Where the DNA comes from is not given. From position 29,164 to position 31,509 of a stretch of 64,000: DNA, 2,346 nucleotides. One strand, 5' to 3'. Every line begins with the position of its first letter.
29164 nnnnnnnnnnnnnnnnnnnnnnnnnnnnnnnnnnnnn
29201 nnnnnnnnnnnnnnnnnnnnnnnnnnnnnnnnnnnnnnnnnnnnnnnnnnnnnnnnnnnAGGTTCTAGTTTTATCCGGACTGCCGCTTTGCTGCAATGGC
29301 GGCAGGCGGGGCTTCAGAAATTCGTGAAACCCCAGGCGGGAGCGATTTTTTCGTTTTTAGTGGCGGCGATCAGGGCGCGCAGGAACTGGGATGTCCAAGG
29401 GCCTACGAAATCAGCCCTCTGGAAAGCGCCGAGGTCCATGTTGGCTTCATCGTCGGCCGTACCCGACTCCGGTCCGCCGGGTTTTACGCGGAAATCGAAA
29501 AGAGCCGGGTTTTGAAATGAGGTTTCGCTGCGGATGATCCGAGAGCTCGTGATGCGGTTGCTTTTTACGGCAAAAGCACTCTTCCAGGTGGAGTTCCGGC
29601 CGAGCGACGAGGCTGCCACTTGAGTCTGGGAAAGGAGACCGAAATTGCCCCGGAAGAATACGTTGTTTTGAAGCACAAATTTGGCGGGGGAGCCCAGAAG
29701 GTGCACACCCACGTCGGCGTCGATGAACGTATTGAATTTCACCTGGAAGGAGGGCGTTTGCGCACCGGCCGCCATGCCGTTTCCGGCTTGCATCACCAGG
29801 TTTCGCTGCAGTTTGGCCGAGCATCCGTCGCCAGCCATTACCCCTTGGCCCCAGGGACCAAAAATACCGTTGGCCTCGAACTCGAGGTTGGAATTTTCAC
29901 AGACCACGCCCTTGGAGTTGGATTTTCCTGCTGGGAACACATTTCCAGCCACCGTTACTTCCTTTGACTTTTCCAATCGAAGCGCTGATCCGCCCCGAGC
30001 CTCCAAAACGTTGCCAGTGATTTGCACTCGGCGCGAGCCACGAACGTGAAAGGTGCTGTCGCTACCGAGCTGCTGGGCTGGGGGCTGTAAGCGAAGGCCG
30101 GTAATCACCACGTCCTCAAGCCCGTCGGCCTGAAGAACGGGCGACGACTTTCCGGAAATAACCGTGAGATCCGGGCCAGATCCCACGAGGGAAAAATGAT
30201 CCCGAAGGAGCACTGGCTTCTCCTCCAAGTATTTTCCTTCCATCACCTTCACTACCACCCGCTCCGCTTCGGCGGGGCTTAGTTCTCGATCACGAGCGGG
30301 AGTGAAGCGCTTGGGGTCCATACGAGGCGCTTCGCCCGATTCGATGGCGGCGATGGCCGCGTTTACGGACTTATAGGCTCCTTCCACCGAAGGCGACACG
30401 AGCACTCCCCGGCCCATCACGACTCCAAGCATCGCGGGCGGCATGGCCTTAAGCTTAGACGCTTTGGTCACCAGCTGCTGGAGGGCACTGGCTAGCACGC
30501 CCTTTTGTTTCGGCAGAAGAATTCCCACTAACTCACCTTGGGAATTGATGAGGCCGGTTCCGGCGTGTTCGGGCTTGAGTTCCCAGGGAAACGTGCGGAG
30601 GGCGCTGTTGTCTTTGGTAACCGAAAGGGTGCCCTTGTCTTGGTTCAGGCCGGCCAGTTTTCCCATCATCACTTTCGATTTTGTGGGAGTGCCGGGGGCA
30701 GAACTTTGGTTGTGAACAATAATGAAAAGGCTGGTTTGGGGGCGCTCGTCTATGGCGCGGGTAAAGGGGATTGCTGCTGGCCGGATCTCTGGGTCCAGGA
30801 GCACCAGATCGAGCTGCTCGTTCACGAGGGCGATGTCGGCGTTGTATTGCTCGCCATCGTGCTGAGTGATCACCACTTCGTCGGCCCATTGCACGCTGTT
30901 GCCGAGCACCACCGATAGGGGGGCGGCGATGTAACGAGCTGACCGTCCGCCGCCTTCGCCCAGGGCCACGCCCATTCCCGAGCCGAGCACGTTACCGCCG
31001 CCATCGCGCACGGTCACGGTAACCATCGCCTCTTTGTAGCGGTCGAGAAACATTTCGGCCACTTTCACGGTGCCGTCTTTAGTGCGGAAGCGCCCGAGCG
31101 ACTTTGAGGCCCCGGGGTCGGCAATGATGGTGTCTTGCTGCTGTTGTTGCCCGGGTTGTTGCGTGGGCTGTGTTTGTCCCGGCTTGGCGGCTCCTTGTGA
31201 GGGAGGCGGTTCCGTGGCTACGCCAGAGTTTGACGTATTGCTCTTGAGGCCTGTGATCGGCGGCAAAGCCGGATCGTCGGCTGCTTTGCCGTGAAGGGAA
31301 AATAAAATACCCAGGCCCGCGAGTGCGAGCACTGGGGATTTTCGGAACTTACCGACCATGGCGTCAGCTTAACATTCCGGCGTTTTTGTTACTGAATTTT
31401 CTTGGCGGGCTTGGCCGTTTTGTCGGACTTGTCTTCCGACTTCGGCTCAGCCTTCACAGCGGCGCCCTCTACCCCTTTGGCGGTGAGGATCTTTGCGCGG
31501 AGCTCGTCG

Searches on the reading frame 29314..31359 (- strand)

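Call 91: search_protein_families(library=pfam, proteins=[window:29314-31359:-], max_evalue=0.00001)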
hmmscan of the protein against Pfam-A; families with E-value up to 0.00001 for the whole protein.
window:29314-31359:- (681 aa): 3 families
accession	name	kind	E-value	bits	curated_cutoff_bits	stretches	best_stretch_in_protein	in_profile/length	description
PF13229.12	Beta_helix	-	2.7e-10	40.5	25.9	1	436-568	25-158/158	Right handed beta helix region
PF05048.19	NosD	-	4.8e-09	36.4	23.6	1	410-572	20-173/212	Periplasmic copper-binding protein (NosD)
PF13365.12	Trypsin_2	-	9.1e-07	30.1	27.6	1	150-280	18-144/144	Trypsin-like peptidase domain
